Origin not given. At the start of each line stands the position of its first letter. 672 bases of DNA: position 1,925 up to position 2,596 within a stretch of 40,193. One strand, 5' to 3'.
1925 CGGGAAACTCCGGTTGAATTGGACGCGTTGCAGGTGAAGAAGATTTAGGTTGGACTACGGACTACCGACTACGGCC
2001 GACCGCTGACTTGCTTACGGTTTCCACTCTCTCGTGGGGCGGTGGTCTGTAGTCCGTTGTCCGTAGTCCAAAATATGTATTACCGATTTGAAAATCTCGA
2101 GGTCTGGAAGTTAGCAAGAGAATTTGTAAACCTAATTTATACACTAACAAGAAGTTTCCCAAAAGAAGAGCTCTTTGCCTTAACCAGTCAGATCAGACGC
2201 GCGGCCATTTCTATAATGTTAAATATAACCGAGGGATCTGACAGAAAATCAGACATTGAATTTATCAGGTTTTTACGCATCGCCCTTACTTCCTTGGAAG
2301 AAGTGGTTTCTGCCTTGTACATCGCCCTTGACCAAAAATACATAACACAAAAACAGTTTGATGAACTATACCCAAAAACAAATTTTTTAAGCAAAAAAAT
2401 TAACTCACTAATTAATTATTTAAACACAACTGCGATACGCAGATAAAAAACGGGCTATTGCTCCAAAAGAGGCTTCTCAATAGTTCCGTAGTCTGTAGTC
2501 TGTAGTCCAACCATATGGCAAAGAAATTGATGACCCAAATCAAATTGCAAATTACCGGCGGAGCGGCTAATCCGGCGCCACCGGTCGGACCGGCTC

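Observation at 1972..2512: rRNA-IVS-type cassette (long stem plus four-helix-bundle gene) inserted into an mRNA operon exactly between nusG and rplK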

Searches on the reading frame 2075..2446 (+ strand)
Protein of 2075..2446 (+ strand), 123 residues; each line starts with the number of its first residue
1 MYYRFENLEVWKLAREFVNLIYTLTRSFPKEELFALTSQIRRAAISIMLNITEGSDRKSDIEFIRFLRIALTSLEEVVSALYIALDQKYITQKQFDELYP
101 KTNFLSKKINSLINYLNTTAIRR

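Call 4: search_protein_families(library=pfam, proteins=[window:2075-2446:+], max_evalue=0.01)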
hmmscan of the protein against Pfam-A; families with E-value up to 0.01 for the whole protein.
window:2075-2446:+ (123 aa): 2 families
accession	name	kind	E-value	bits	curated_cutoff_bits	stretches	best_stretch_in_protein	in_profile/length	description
PF05635.17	23S_rRNA_IVP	-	6.6e-38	129.6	33.8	1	6-111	1-106/106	23S rRNA-intervening sequence protein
PF22296.2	bAvd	-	9.1e-08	33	40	1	14-115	7-106/107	bAvd-like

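Call 12: find_encoding_contigs(protein=window:2075-2446:+, flank=6000, max_places=10)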
Protein window:2075-2446:+ (123 aa): 1 contig read that carries it; 1 place shown.
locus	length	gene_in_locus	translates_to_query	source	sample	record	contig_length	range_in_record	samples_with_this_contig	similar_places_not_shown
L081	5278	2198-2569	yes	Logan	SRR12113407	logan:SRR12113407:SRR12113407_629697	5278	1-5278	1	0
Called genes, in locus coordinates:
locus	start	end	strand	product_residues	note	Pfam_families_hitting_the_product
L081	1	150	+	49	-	?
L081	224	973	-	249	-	-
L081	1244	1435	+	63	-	PF00584:SecE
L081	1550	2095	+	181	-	PF02357:NusG, PF00467:KOW (weak)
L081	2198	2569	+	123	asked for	PF05635:23S_rRNA_IVP, PF22296:bAvd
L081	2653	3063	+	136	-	PF03946:Ribosomal_L11_N, PF00298:Ribosomal_L11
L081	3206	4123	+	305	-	PF00056:Ldh_1_N, PF02866:Ldh_1_C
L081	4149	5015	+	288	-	PF03891:DUF333, PF00050:Kazal_1 (weak), PF07648:Kazal_2 (weak), PF22311:DUF6970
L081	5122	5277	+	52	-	?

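Call 22: find_homologous_proteins(query=window:2075-2443:+, max_evalue=0.00001)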
Query window:2075-2443:+ (123 aa): 552 proteins with E <= 0.00001 among 558 candidates; the best 120 are listed.
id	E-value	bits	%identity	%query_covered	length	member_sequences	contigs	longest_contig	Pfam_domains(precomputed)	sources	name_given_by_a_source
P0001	1.2e-70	252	100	100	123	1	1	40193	PF22296.3,PF05635.18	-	-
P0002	3.7e-69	248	98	100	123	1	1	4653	PF22296.3,PF05635.18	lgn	-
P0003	4.2e-59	215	95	90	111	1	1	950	PF22296.3,PF05635.18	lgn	-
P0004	3.7e-51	190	74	95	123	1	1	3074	PF22296.3,PF05635.18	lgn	-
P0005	6.3e-51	189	75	95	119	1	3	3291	PF05635.18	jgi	jgi:four helix bundle protein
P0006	2.6e-50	187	74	93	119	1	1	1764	PF22296.3,PF05635.18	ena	-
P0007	1.2e-49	185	72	93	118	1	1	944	PF22296.3,PF05635.18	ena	-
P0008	1.7e-49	184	72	97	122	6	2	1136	PF22296.3,PF05635.18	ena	-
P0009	4.1e-49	183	70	97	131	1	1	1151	PF22296.3,PF05635.18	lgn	-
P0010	1.0e-48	182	72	94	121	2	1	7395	PF22296.3,PF05635.18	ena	-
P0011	1.2e-48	182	72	94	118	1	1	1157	PF22296.3,PF05635.18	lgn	-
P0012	2.2e-48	181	70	95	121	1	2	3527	PF22296.3,PF05635.18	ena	-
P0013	2.3e-48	181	72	93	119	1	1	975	PF22296.3,PF05635.18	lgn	-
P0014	2.5e-48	181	73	93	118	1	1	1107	PF22296.3,PF05635.18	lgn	-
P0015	3.7e-48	180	74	94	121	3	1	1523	PF05635.18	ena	-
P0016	4.5e-48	180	69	99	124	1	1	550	PF22296.3,PF05635.18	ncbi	-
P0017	5.3e-48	179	72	94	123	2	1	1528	PF22296.3,PF05635.18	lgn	-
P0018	5.4e-48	179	73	93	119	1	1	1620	PF22296.3,PF05635.18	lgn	-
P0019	6.0e-48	179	72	94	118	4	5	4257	PF22296.3,PF05635.18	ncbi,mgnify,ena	mgnify:CR=1 FL=1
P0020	8.0e-48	179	70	97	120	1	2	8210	PF22296.3,PF05635.18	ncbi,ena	ncbi:MAG: four helix bundle protein [Patescibacteria group bacterium]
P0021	1.4e-47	178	71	97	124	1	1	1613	PF05635.18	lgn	-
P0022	1.8e-47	178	69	95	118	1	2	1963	PF22296.3,PF05635.18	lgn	-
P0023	9.6e-47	175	70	97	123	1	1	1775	PF22296.3,PF05635.18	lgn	-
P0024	1.2e-46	175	69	98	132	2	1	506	PF05635.18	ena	-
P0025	1.2e-46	175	69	94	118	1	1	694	PF22296.3,PF05635.18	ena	-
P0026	1.4e-46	175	71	95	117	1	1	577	PF22296.3,PF05635.18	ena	-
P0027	2.5e-46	174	70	96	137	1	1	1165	PF05635.18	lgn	-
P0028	5.2e-46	173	69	94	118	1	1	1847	PF22296.3,PF05635.18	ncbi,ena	-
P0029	5.8e-46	173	66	99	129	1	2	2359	PF22296.3,PF05635.18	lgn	-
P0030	7.7e-46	173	72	94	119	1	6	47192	PF22296.3,PF05635.18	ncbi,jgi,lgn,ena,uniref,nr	ncbi:MAG: S23 ribosomal protein [Candidatus Magasanikbacteria bacterium GW2011_GWC2_37_14]|uniref:S2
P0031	8.8e-46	172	71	94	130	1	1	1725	PF22296.3,PF05635.18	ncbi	-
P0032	9.2e-46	172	69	97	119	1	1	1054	PF05635.18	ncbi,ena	-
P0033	1.6e-45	171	69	94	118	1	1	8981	PF05635.18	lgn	-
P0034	2.0e-45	171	70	98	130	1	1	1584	PF22296.3,PF05635.18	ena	-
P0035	2.5e-45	171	74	95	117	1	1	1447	PF05635.18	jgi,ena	-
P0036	5.1e-45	170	68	93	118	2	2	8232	PF22296.3,PF05635.18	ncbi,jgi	-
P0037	5.8e-45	170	67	98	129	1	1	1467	PF22296.3,PF05635.18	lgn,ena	-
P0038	5.9e-45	170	68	98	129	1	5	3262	PF22296.3,PF05635.18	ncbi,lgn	-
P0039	1.1e-44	169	68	95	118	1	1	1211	PF22296.3,PF05635.18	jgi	-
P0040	1.3e-44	169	67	94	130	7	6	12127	PF22296.3,PF05635.18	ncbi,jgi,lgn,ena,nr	ncbi:MAG TPA: four helix bundle protein [Candidatus Magasanikbacteria bacterium]|nr:four helix bundl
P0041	1.3e-44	169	69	97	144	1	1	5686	PF05635.18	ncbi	-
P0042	1.5e-44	168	69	94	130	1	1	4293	PF22296.3,PF05635.18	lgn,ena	-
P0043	1.7e-44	168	70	94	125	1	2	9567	PF05635.18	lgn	-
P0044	2.1e-44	168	69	92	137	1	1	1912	PF22296.3,PF05635.18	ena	-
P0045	2.2e-44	168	68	97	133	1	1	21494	PF22296.3,PF05635.18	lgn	-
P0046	3.9e-44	167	66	97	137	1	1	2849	PF05635.18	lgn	-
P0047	4.9e-44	167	66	95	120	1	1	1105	PF05635.18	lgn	-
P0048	5.2e-44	167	67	93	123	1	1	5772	PF22296.3,PF05635.18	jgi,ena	-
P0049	5.6e-44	167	64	94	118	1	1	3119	PF22296.3,PF05635.18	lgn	-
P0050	1.0e-43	166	64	98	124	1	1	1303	PF22296.3,PF05635.18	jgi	jgi:four helix bundle protein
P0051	1.1e-43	166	66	97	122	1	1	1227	PF05635.18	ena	-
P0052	1.4e-43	165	65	95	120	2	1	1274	PF22296.3,PF05635.18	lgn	-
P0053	1.5e-43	165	64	98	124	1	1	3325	PF22296.3,PF05635.18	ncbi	-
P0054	1.6e-43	165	65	98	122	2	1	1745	PF05635.18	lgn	-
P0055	1.8e-43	165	68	94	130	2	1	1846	PF05635.18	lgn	-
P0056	2.5e-43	164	68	93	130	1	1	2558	PF05635.18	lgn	-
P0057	3.1e-43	164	65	98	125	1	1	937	PF05635.18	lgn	-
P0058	3.3e-43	164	64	98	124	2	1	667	PF22296.3,PF05635.18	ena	-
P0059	3.9e-43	164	68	95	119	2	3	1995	PF22296.3,PF05635.18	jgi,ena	-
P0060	4.1e-43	164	64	95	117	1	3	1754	PF22296.3,PF05635.18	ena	-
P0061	6.8e-43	163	68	93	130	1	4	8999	PF05635.18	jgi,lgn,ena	jgi:four helix bundle protein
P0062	7.8e-43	163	67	95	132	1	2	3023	PF05635.18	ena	-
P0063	9.9e-43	162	67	96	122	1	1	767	PF22296.3,PF05635.18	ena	-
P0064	1.3e-42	162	63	98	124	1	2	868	PF22296.3,PF05635.18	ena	-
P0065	2.9e-42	161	66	94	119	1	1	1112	PF05635.18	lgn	-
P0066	2.9e-42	161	73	83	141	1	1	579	PF22296.3,PF05635.18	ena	-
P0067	3.2e-42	161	67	96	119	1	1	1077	PF22296.3,PF05635.18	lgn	-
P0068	7.7e-42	160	66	94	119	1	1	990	PF22296.3,PF05635.18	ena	-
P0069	9.6e-42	159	69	94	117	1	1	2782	PF05635.18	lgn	-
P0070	9.7e-42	159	65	96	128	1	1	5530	PF05635.18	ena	-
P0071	1.3e-41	159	66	94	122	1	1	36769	PF05635.18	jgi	-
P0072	1.5e-41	159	64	94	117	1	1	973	PF22296.3,PF05635.18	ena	-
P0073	1.9e-41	158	66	94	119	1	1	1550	PF22296.3,PF05635.18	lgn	-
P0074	2.3e-41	158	67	93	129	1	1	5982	PF05635.18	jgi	jgi:four helix bundle protein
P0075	2.6e-41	158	64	97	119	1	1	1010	PF05635.18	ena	-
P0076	2.8e-41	158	66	94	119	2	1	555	PF05635.18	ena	-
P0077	3.0e-41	158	68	92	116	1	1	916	PF05635.18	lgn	-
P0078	3.6e-41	157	68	92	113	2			PF05635.18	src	-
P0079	4.0e-41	157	62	97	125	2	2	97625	PF22296.3,PF05635.18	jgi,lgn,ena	-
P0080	5.0e-41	157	68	95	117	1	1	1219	PF05635.18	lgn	-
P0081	6.5e-41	157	63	93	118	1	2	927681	PF05635.18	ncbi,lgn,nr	ncbi:MAG: four helix bundle protein [Patescibacteria group bacterium]|nr:four helix bundle protein [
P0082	6.9e-41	157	62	95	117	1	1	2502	PF22296.3,PF05635.18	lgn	-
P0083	7.3e-41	157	62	100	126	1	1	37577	PF22296.3,PF05635.18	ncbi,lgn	ncbi:MAG: four helix bundle protein [Candidatus Curtissbacteria bacterium]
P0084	7.5e-41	156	62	97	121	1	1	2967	PF22296.3,PF05635.18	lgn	-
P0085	7.5e-41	156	61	96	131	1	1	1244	PF05635.18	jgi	-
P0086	1.3e-40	156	66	94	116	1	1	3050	PF05635.18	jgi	-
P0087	1.4e-40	156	64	94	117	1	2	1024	PF05635.18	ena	-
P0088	2.0e-40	155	65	97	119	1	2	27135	PF22296.3,PF05635.18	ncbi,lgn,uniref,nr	ncbi:MAG: four helix bundle protein [Candidatus Sungbacteria bacterium]|uniref:Four helix bundle pro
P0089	2.5e-40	155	67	94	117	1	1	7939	PF05635.18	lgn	-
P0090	3.7e-40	154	66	95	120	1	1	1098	PF05635.18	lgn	-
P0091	6.3e-40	153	64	95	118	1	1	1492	PF05635.18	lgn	-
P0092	8.6e-40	153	63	96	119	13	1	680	PF05635.18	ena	-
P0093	1.2e-39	153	69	84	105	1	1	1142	PF05635.18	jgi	jgi:four helix bundle protein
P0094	1.2e-39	153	65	94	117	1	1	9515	PF05635.18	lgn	-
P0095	1.3e-39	152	65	96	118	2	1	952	PF22296.3,PF05635.18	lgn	-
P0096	1.3e-39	152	62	93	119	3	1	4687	PF05635.18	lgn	-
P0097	1.9e-39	152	58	99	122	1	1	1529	PF05635.18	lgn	-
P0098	1.9e-39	152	62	92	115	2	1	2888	PF05635.18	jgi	-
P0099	2.6e-39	151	64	92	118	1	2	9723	PF22296.3,PF05635.18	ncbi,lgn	-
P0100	2.7e-39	151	64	94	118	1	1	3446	PF05635.18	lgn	-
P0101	2.9e-39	151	65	92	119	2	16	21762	PF05635.18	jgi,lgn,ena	-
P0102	3.1e-39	151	63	96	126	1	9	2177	PF22296.3,PF05635.18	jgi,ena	-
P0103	3.2e-39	151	61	97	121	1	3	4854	PF22296.3,PF05635.18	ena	-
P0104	5.6e-39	150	59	96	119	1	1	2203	PF22296.3,PF05635.18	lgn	-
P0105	6.1e-39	150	67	92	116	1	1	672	PF05635.18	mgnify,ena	mgnify:CR=1 FL=1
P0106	7.2e-39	150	62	95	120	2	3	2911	PF05635.18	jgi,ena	-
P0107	8.9e-39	150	65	94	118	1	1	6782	PF05635.18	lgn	-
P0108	1.3e-38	149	65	93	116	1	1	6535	PF05635.18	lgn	-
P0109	1.3e-38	149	65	94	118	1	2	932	PF05635.18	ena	-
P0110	1.6e-38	149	67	86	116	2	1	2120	PF05635.18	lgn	-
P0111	1.8e-38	149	62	96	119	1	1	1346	PF05635.18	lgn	-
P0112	2.2e-38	149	63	94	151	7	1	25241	PF05635.18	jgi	-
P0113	2.2e-38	148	61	96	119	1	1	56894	PF05635.18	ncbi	ncbi:MAG: four helix bundle protein [Patescibacteria group bacterium]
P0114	2.6e-38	148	65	95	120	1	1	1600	PF05635.18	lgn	-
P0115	4.5e-38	148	64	94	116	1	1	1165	PF05635.18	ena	-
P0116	4.6e-38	147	59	100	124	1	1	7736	PF22296.3,PF05635.18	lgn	-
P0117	4.6e-38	147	59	98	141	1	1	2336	PF05635.18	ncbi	-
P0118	4.6e-38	147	65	92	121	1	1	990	PF22296.3,PF05635.18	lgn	-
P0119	6.5e-38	147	58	96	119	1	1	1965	PF05635.18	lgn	-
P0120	6.9e-38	147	62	94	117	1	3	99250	PF05635.18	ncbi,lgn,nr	ncbi:MAG: four helix bundle protein [Parcubacteria group bacterium]|nr:four helix bundle protein [Pa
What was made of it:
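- Many homologues lie on contigs of about 1 kb, which suggests assembly breaks at repeats (call 22).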

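Call 24: find_encoding_contigs(protein=P0002, flank=3000, max_places=3)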
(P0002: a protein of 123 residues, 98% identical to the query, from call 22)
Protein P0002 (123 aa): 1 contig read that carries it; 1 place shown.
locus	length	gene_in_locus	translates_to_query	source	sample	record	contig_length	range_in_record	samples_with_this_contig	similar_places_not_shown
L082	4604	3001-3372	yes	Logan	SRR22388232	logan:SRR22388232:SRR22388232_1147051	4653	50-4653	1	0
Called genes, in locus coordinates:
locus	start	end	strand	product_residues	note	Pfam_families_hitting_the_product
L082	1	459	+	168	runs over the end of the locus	?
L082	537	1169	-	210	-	-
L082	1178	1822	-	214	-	-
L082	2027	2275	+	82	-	-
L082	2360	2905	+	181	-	PF02357:NusG, PF00467:KOW (weak)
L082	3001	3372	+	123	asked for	PF05635:23S_rRNA_IVP, PF22296:bAvd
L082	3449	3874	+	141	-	PF03946:Ribosomal_L11_N, PF00298:Ribosomal_L11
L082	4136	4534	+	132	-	-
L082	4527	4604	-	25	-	?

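Call 25: find_encoding_contigs(protein=P0030, flank=3000, max_places=4)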
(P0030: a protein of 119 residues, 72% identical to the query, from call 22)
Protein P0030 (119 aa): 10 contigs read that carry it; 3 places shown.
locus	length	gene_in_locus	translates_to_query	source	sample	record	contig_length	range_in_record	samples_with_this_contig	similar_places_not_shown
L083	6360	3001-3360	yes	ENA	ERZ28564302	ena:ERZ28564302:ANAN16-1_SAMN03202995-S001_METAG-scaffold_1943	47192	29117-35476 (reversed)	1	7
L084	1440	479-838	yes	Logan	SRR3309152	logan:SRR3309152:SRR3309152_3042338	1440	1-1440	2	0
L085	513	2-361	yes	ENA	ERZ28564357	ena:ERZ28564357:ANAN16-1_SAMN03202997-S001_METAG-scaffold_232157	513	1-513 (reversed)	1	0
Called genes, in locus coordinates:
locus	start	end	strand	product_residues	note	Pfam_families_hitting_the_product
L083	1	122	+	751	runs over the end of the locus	PF02518:HATPase_c, PF00204:DNA_gyraseB, PF01751:Toprim, PF00986:DNA_gyraseB_C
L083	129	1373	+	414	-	PF07690:MFS_1, PF05977:MFS_3 (weak)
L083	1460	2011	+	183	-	-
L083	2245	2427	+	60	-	PF00584:SecE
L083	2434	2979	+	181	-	PF02357:NusG, PF00467:KOW (faint)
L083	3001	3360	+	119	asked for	PF05635:23S_rRNA_IVP, PF22296:bAvd (weak)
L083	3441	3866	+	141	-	PF03946:Ribosomal_L11_N, PF00298:Ribosomal_L11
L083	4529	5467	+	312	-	PF00056:Ldh_1_N, PF01262:AlaDh_PNT_C (faint), PF02866:Ldh_1_C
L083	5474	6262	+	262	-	PF00050:Kazal_1 (weak), PF07648:Kazal_2 (weak), PF22311:DUF6970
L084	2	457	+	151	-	?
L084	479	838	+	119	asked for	PF05635:23S_rRNA_IVP, PF22296:bAvd (weak)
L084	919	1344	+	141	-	PF03946:Ribosomal_L11_N, PF00298:Ribosomal_L11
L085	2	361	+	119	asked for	PF05635:23S_rRNA_IVP, PF22296:bAvd (weak)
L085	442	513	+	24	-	?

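Call 26: find_encoding_contigs(protein=P0020, flank=3000, max_places=3)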
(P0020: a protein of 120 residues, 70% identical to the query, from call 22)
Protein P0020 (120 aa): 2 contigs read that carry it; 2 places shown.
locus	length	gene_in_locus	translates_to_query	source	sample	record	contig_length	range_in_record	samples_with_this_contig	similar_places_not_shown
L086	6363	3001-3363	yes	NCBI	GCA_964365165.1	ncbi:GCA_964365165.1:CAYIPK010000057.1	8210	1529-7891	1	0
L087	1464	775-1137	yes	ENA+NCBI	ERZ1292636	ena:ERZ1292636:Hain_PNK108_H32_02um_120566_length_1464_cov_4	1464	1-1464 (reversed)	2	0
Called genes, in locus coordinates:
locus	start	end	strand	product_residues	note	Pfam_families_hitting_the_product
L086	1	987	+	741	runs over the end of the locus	PF02518:HATPase_c, PF00204:DNA_gyraseB, PF01751:Toprim, PF00986:DNA_gyraseB_C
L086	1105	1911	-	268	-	-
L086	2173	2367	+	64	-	PF00584:SecE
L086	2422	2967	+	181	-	PF02357:NusG, PF00467:KOW (weak)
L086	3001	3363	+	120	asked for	PF05635:23S_rRNA_IVP, PF22296:bAvd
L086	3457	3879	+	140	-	PF03946:Ribosomal_L11_N, PF00298:Ribosomal_L11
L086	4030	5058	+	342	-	PF00389:2-Hacid_dh, PF02826:2-Hacid_dh_C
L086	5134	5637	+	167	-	-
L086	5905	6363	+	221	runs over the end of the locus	PF00687:Ribosomal_L1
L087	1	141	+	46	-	PF00584:SecE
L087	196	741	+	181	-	PF02357:NusG, PF00467:KOW (weak)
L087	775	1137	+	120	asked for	PF05635:23S_rRNA_IVP, PF22296:bAvd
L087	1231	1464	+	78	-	PF03946:Ribosomal_L11_N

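Call 27: find_encoding_contigs(protein=P0040, flank=3000, max_places=4)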
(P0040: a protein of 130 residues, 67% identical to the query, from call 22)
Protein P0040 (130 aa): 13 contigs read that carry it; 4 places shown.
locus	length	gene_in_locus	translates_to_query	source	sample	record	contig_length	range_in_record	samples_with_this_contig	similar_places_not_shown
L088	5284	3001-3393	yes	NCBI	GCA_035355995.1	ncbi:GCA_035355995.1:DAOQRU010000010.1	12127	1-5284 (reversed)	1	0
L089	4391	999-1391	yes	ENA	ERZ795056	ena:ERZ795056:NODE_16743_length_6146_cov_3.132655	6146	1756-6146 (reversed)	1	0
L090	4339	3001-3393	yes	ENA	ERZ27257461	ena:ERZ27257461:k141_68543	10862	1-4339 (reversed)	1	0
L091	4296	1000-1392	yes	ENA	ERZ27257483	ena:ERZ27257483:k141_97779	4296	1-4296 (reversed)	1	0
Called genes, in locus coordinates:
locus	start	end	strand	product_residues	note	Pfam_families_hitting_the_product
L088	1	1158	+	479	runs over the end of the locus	PF02518:HATPase_c, PF00204:DNA_gyraseB, PF01751:Toprim (weak)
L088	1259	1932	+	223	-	PF01751:Toprim, PF00986:DNA_gyraseB_C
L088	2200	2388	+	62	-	PF00584:SecE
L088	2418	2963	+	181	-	PF02357:NusG, PF23291:KOW4_SPT5 (faint), PF00467:KOW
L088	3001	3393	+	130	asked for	PF05635:23S_rRNA_IVP, PF22296:bAvd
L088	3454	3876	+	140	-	PF03946:Ribosomal_L11_N, PF00298:Ribosomal_L11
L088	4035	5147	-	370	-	PF02547:Queuosine_synth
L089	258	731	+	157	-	PF02357:NusG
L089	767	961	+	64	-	PF23291:KOW4_SPT5 (weak), PF00467:KOW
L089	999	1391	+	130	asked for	PF05635:23S_rRNA_IVP, PF22296:bAvd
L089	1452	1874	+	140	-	PF03946:Ribosomal_L11_N, PF00298:Ribosomal_L11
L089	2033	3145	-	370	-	PF02547:Queuosine_synth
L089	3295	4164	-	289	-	PF02618:YceG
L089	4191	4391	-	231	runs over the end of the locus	PF00483:NTP_transferase, PF12804:NTP_transf_3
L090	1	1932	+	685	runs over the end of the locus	PF02518:HATPase_c, PF00204:DNA_gyraseB, PF01751:Toprim, PF00986:DNA_gyraseB_C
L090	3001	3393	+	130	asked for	PF05635:23S_rRNA_IVP, PF22296:bAvd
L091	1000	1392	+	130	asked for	PF05635:23S_rRNA_IVP, PF22296:bAvd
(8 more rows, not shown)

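Call 29: find_encoding_contigs(protein=P0081, flank=2500, max_places=2)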
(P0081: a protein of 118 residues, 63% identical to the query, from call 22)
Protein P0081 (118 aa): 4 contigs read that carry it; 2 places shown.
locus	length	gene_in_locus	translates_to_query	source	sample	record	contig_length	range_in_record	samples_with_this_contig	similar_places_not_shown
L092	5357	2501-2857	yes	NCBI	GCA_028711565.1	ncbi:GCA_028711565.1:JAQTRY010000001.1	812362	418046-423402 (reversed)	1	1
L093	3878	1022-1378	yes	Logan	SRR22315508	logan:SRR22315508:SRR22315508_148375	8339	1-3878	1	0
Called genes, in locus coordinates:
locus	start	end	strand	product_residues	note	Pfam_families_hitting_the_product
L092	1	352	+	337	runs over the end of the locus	PF00044:Gp_dh_N, PF02800:Gp_dh_C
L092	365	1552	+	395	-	PF00162:PGK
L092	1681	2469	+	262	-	PF04402:SIMPL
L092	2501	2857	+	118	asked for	PF05635:23S_rRNA_IVP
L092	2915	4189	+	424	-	PF03952:Enolase_N, PF00113:Enolase_C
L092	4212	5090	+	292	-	PF01966:HD (faint)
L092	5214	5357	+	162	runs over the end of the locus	-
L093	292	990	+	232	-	PF04402:SIMPL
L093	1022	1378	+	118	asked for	PF05635:23S_rRNA_IVP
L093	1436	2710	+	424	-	PF03952:Enolase_N, PF00113:Enolase_C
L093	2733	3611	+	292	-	PF01966:HD (faint)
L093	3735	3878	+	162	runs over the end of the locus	-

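Call 30: find_encoding_contigs(protein=P0083, flank=2500, max_places=2)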
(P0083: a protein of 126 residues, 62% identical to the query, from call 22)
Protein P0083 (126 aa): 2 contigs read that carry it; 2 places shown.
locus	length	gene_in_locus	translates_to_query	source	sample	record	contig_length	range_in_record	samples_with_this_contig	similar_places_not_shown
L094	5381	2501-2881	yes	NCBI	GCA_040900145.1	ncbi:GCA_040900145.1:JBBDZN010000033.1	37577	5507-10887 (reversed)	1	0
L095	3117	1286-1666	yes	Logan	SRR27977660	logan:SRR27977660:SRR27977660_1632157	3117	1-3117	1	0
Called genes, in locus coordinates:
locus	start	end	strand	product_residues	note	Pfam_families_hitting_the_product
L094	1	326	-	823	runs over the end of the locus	PF00270:DEAD, PF04851:ResIII, PF18766:SWI2_SNF2 (weak), PF00271:Helicase_C, PF04545:Sigma70_r4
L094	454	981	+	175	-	PF10648:Gmad2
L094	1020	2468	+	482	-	PF00479:G6PD_N, PF02781:G6PD_C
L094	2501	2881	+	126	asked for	PF05635:23S_rRNA_IVP, PF22296:bAvd (weak)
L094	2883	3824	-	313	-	PF01488:Shikimate_DH (weak), PF03446:NAD_binding_2, PF03807:F420_oxidored (weak), PF00393:6PGD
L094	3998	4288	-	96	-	PF01541:GIY-YIG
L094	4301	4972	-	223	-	PF01182:Glucosamine_iso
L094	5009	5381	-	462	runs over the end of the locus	PF01406:tRNA-synt_1e, PF01921:tRNA-synt_1f (faint), PF09334:tRNA-synt_1g, PF23493:CysS_C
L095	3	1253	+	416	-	?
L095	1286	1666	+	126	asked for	PF05635:23S_rRNA_IVP, PF22296:bAvd (weak)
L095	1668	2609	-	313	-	PF01488:Shikimate_DH (weak), PF03446:NAD_binding_2, PF03807:F420_oxidored (weak), PF00393:6PGD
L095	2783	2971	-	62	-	PF01541:GIY-YIG (weak)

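Call 31: find_encoding_contigs(protein=P0088, flank=2500, max_places=2)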
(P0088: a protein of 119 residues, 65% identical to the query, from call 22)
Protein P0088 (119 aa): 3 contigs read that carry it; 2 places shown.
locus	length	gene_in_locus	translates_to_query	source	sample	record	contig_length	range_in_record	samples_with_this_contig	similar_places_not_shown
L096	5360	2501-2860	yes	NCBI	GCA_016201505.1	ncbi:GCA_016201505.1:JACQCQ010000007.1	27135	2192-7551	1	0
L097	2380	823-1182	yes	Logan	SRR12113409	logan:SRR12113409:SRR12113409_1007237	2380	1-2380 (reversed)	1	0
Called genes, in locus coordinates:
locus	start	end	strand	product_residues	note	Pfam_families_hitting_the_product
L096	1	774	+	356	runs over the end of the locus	PF00437:T2SSE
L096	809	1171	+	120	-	PF05635:23S_rRNA_IVP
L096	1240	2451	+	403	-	PF28597:T2SSF_N, PF00482:T2SSF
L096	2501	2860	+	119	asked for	PF05635:23S_rRNA_IVP, PF22296:bAvd (weak)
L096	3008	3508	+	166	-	PF07963:N_methyl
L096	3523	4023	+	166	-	PF07963:N_methyl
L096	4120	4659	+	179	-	PF07963:N_methyl (weak)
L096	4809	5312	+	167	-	-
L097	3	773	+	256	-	?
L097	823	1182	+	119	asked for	PF05635:23S_rRNA_IVP, PF22296:bAvd (weak)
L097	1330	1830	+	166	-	PF07963:N_methyl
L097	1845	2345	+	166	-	PF07963:N_methyl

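Call 32: find_encoding_contigs(protein=P0120, flank=2500, max_places=2)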
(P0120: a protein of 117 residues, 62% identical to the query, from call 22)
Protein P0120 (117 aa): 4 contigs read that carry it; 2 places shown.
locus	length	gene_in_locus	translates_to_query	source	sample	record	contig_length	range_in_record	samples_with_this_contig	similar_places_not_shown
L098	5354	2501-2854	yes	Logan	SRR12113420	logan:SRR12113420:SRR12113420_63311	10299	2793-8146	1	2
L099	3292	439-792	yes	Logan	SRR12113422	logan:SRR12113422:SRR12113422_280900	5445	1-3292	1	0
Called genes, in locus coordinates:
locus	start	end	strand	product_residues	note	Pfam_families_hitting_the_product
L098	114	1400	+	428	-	PF08309:LVIVD (faint)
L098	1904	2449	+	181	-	PF02357:NusG, PF00467:KOW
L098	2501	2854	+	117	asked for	PF05635:23S_rRNA_IVP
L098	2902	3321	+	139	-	PF03946:Ribosomal_L11_N, PF00298:Ribosomal_L11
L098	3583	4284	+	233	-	PF22769:DCD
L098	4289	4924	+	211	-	PF02223:Thymidylate_kin, PF13521:AAA_28 (weak)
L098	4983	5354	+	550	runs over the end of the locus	PF02511:Thy1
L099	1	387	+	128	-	?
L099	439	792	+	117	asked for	PF05635:23S_rRNA_IVP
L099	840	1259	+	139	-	PF03946:Ribosomal_L11_N, PF00298:Ribosomal_L11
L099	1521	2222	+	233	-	PF22769:DCD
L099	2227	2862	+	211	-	PF02223:Thymidylate_kin, PF13521:AAA_28 (weak)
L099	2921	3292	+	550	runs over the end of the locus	PF02511:Thy1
